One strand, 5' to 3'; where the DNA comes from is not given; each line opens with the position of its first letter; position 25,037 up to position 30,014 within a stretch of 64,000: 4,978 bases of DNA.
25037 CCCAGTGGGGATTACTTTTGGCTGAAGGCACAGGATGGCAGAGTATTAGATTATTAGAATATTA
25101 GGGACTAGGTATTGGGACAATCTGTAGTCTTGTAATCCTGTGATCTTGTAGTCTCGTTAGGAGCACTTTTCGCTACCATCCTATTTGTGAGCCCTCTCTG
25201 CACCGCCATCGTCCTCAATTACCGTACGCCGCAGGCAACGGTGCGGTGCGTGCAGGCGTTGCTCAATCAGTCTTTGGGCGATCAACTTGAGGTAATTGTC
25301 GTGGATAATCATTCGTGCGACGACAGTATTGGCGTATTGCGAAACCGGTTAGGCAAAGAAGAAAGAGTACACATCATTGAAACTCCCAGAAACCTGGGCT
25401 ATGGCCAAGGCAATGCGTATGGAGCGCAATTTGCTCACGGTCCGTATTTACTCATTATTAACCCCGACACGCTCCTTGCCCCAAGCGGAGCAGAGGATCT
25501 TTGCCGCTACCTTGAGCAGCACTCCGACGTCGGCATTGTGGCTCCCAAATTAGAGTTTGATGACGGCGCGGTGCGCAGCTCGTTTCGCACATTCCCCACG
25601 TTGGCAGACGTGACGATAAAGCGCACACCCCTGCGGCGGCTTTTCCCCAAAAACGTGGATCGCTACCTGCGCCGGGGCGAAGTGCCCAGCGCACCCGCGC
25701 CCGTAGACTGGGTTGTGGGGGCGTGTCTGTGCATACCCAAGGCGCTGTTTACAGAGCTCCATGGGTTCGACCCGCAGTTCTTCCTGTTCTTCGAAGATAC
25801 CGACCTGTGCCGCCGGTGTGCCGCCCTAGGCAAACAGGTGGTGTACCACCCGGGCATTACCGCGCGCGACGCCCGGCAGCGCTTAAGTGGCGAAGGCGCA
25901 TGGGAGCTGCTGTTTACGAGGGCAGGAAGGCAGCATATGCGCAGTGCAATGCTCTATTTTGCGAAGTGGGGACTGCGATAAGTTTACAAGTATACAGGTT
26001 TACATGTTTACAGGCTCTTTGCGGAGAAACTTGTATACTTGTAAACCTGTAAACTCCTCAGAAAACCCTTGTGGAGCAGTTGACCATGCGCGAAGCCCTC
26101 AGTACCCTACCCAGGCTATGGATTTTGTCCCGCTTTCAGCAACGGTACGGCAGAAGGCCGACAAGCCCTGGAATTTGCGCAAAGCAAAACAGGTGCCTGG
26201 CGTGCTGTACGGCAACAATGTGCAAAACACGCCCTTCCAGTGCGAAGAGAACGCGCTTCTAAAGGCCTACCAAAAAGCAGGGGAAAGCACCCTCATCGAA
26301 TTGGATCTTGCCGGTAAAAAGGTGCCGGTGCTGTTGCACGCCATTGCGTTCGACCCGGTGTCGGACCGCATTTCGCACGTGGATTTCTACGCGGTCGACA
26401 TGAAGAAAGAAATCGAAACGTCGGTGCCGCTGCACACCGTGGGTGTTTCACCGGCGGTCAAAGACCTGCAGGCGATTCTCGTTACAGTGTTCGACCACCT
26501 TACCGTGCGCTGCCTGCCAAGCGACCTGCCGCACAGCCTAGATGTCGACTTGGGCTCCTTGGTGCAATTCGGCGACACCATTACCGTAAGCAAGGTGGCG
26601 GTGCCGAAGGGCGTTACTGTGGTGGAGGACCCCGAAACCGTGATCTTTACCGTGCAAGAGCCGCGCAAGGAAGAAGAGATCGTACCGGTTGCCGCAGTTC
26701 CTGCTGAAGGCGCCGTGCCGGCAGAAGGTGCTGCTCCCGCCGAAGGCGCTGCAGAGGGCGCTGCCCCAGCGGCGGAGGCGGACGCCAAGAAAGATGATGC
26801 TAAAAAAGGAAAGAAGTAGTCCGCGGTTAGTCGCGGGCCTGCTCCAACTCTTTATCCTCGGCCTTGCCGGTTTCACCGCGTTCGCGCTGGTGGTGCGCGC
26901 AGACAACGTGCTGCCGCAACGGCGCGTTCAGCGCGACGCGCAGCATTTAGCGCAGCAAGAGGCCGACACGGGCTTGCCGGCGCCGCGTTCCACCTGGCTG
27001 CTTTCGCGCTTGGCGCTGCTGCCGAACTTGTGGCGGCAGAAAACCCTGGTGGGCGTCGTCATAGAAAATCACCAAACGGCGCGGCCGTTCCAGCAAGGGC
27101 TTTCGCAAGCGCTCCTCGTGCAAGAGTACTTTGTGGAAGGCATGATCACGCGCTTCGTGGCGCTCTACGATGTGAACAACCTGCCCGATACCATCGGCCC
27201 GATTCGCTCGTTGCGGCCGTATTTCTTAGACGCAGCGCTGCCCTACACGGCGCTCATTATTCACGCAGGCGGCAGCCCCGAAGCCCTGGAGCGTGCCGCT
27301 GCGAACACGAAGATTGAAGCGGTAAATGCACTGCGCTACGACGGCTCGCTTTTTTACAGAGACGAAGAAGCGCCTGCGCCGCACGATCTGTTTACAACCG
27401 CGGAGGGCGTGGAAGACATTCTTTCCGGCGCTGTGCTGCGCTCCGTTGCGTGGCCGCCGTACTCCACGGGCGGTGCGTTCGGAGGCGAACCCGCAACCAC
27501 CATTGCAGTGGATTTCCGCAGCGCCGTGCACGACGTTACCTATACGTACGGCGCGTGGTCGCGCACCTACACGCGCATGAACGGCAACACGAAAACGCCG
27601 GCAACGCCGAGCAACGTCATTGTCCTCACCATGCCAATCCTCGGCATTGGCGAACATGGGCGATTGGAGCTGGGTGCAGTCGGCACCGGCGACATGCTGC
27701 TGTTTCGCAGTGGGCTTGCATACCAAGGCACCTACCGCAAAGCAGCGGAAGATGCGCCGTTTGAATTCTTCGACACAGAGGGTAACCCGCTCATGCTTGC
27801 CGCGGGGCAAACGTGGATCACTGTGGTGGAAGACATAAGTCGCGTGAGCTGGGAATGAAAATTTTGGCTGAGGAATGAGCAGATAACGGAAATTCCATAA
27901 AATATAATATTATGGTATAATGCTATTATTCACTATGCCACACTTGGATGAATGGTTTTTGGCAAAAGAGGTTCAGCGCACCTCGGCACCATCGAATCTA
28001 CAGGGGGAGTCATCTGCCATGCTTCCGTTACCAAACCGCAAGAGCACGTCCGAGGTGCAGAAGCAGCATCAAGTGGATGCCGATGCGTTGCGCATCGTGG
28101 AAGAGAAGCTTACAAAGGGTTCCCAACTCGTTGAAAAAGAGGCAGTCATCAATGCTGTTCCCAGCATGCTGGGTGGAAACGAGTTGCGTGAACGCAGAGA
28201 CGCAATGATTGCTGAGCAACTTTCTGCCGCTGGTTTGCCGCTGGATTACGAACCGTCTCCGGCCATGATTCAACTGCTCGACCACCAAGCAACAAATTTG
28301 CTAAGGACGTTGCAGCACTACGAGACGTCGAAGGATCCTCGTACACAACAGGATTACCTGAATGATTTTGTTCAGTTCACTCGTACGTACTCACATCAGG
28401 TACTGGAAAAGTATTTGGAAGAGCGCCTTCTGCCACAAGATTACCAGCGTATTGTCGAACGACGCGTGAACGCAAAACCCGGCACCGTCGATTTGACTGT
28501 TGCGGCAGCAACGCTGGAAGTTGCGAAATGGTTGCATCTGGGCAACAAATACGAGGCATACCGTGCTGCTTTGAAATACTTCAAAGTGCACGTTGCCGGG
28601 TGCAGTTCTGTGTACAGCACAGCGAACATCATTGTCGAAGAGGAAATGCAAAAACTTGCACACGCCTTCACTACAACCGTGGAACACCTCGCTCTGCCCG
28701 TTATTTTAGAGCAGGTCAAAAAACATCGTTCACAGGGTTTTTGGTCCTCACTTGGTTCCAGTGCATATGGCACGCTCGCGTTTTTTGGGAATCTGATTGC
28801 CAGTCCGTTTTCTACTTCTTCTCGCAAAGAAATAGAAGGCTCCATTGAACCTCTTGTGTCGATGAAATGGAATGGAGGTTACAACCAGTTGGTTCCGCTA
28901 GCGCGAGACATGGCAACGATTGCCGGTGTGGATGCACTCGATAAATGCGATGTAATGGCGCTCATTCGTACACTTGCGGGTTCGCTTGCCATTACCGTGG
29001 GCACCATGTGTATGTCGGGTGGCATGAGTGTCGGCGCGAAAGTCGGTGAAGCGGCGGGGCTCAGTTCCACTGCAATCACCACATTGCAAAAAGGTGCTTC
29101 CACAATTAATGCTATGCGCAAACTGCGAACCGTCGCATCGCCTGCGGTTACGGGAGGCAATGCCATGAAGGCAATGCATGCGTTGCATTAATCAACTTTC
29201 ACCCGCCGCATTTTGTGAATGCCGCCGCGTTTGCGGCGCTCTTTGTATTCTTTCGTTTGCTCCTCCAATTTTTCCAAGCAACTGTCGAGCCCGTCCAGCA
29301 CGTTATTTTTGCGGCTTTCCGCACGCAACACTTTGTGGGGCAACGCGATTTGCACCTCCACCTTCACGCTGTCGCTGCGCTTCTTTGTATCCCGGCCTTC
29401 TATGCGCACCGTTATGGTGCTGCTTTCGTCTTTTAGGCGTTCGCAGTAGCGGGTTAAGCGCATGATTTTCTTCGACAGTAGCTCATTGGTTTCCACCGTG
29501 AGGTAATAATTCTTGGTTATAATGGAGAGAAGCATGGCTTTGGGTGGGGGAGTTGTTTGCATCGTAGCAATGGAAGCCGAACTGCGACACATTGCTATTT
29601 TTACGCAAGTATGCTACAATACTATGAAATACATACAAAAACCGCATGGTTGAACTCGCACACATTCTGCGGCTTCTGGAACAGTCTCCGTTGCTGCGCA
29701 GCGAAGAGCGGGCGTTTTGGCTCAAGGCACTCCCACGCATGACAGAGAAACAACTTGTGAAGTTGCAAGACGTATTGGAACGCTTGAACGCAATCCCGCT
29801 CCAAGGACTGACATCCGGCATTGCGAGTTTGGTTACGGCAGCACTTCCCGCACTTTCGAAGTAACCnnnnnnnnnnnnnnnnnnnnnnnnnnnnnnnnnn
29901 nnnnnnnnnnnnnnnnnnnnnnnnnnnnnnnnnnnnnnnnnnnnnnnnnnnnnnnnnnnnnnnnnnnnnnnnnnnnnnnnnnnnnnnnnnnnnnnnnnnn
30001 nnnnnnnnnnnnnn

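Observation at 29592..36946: Orphan, translationally coupled six-gene operon ending in a 1413-aa protein, with no domain I can recognise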

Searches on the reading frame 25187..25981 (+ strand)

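Call 27: search_protein_families(library=pfam, proteins=[window:25187-25981:+], max_evalue=0.001)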
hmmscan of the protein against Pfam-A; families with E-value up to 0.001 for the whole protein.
window:25187-25981:+ (264 aa): 4 families
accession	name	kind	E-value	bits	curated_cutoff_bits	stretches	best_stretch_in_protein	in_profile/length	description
PF00535.33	Glycos_transf_2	-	2.2e-17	63.9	23.3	1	7-127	2-121/168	Glycosyl transferase family 2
PF13641.12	Glyco_tranf_2_3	-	4.4e-16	60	27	1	5-232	3-215/230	Glycosyltransferase like family 2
PF13632.12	Glyco_trans_2_3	-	5.7e-07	30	27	1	88-224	2-119/198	Glycosyl transferase family group 2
PF10111.15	Glyco_tranf_2_2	-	2e-05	24.7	27.3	1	31-234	27-223/276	Glycosyltransferase like family 2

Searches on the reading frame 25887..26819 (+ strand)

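Call 27: search_protein_families(library=pfam, proteins=[window:25887-26819:+], max_evalue=0.001)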
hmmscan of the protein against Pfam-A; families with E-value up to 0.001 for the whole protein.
window:25887-26819:+ (310 aa): 2 families
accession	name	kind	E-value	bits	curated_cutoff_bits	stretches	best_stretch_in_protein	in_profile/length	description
PF14693.11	Ribosomal_TL5_C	-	1.1e-20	74.2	27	1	175-260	1-84/84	Ribosomal protein TL5, C-terminal domain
PF01386.24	Ribosomal_L25p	-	3.7e-18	66.2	23.6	1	83-167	1-82/82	Ribosomal L25p family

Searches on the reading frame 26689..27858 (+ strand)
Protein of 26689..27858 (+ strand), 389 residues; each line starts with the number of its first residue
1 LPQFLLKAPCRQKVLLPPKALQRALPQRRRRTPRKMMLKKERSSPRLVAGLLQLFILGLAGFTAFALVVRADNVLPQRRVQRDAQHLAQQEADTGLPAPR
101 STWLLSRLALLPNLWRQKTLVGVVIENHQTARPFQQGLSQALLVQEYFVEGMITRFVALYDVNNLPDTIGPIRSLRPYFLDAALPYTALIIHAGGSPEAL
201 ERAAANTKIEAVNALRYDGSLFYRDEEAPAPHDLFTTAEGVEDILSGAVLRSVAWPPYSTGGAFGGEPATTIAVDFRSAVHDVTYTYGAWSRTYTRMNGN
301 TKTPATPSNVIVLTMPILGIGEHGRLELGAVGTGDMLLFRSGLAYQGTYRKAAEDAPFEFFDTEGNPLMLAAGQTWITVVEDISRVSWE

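Call 5: search_protein_families(library=ncbifam, proteins=[window:26689-27858:+], max_evalue=1)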
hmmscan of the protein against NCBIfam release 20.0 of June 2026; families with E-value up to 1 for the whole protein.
window:26689-27858:+ (389 aa): 0 families

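Call 27: search_protein_families(library=pfam, proteins=[window:26689-27858:+], max_evalue=0.001)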
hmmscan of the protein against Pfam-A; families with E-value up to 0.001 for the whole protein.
window:26689-27858:+ (389 aa): 2 families
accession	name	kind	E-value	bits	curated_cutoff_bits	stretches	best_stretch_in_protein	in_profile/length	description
PF11258.13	DUF3048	-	4.6e-34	118.1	25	1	121-243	17-140/148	Protein of unknown function (DUF3048) N-terminal domain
PF17479.7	DUF3048_C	-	5e-15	56.3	25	1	274-377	3-114/114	Protein of unknown function (DUF3048) C-terminal domain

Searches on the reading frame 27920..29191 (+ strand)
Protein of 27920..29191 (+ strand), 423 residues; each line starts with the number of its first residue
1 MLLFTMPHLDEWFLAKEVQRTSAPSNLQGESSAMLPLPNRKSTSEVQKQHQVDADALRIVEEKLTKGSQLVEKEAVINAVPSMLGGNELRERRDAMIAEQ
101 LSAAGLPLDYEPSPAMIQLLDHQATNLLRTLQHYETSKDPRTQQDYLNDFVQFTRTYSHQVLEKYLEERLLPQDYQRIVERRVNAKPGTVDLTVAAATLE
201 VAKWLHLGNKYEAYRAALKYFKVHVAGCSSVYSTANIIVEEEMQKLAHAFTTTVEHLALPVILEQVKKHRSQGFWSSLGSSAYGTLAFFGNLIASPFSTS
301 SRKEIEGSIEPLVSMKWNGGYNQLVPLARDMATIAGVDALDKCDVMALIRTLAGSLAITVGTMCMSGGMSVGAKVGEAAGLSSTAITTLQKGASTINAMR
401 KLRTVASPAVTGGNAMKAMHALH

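Call 3: search_protein_families(library=pfam, proteins=[window:27920-29191:+], max_evalue=1)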
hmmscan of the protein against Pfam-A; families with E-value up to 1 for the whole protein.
window:27920-29191:+ (423 aa): 2 families
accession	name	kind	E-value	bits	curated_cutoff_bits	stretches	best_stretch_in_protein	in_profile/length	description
PF01288.25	HPPK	-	0.12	13.2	25.7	1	117-198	19-93/116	7,8-dihydro-6-hydroxymethylpterin-pyrophosphokinase (HPPK)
PF20110.4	DUF6500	-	0.24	11.7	23.7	1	199-219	28-48/53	Family of unknown function (DUF6500)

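Call 5: search_protein_families(library=ncbifam, proteins=[window:27920-29191:+], max_evalue=1)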
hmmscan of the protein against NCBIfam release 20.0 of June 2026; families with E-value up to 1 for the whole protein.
window:27920-29191:+ (423 aa): 1 family
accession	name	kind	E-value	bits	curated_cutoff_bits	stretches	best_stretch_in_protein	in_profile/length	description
NF053881.1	TransRegDeoRBac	equivalog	0.017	14.3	420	1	232-267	146-181/311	DNA-binding transcriptional repressor DeoR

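Call 6: search_protein_families(library=phrogs, proteins=[window:27920-29191:+], max_evalue=1)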
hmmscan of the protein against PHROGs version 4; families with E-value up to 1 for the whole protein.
window:27920-29191:+ (423 aa): 2 families
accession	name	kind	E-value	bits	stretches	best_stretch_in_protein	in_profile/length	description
phrog_497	-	moron, auxiliary metabolic gene and host takeover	0.12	12.7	0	140-269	110-230/342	toxin-antitoxin system HicB-like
phrog_10441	-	unknown function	0.29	12.5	1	184-244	13-71/126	-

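Call 25: search_protein_families(library=padloc, proteins=[window:27920-29191:+], max_evalue=0.1)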
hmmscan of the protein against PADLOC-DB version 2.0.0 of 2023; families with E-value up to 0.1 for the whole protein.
window:27920-29191:+ (423 aa): 0 families

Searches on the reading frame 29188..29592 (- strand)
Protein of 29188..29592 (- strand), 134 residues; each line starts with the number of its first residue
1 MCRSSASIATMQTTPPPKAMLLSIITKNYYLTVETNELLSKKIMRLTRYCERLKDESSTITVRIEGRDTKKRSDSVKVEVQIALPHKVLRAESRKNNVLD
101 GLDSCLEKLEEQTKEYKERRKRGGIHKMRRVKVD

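Call 3: search_protein_families(library=pfam, proteins=[window:29188-29592:-], max_evalue=1)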
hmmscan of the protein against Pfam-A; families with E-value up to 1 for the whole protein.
window:29188-29592:- (134 aa): 3 families
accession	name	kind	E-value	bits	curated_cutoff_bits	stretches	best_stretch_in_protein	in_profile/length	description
PF02482.25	Ribosomal_S30AE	-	5.3e-11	43.5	23.7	1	23-121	2-88/88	Sigma 54 modulation protein / S30EA ribosomal protein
PF03670.18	UPF0184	-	0.11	13.4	21.5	1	96-116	32-52/83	Uncharacterised protein family (UPF0184)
PF00687.26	Ribosomal_L1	-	0.12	12.4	32.2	1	47-90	2-42/198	Ribosomal protein L1p/L10e family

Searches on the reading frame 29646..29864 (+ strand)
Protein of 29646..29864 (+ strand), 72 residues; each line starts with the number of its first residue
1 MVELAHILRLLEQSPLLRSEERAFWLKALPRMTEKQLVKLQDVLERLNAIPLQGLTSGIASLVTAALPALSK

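Call 3: search_protein_families(library=pfam, proteins=[window:29646-29864:+], max_evalue=1)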
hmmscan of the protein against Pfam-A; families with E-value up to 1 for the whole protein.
window:29646-29864:+ (72 aa): 1 family
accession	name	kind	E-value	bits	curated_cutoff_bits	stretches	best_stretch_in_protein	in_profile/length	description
PF14117.11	DUF4287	-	0.081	13.4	27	1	3-28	16-42/60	Domain of unknown function (DUF4287)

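Call 5: search_protein_families(library=ncbifam, proteins=[window:29646-29864:+], max_evalue=1)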
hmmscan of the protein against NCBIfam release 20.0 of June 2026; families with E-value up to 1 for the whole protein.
window:29646-29864:+ (72 aa): 1 family
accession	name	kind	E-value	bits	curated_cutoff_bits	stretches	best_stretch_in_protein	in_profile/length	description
NF009316.0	PRK12674.1-5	equivalog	0.07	13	122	1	37-67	27-56/121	Na+/H+ antiporter subunit G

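Call 6: search_protein_families(library=phrogs, proteins=[window:29646-29864:+], max_evalue=1)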
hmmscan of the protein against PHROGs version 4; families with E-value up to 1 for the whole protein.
window:29646-29864:+ (72 aa): 1 family
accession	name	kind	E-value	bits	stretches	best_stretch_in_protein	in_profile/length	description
phrog_2620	-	integration and excision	0.16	12.8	1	7-49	113-156/187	excisionase and transcriptional regulator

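Call 25: search_protein_families(library=padloc, proteins=[window:29646-29864:+], max_evalue=0.1)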
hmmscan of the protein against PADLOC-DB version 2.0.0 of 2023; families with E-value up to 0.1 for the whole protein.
window:29646-29864:+ (72 aa): 0 families
